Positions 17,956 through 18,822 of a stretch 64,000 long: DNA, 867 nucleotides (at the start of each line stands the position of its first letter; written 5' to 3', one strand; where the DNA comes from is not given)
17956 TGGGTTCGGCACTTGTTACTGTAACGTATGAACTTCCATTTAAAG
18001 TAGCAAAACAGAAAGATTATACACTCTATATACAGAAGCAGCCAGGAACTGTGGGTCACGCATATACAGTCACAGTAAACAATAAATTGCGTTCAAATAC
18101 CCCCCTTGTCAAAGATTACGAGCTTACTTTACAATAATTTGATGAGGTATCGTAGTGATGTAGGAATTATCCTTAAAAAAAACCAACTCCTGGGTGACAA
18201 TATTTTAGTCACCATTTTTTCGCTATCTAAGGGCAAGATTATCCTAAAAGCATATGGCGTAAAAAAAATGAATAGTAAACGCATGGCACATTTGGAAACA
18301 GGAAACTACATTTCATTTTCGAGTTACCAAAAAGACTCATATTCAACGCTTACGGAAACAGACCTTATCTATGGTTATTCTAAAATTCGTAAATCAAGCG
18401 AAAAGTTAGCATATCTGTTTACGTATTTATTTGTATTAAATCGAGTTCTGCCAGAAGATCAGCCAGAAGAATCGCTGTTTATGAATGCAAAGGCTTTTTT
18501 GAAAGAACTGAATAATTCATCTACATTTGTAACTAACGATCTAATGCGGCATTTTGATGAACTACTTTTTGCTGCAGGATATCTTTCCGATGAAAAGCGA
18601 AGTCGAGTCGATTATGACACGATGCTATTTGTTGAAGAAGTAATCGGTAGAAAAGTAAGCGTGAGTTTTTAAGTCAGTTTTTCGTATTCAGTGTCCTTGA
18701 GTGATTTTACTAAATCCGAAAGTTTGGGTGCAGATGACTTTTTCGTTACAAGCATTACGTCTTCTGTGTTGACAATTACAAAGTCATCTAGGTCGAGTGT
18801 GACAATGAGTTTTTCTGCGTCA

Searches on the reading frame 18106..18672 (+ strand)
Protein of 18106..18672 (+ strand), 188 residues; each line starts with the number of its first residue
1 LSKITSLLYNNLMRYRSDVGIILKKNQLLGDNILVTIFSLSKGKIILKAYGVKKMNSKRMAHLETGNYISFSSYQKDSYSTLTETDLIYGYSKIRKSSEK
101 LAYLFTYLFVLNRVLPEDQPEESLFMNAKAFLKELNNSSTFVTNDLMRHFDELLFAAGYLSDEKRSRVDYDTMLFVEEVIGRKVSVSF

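Call 51: search_protein_families(library=pfam, proteins=[window:18106-18672:+], max_evalue=0.001)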
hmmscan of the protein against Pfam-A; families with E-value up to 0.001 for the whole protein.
window:18106-18672:+ (188 aa): 1 family
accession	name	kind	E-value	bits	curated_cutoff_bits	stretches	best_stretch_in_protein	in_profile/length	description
PF11967.14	RecO_N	-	6.4e-11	42.6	27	1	13-90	1-79/80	Recombination protein O N terminal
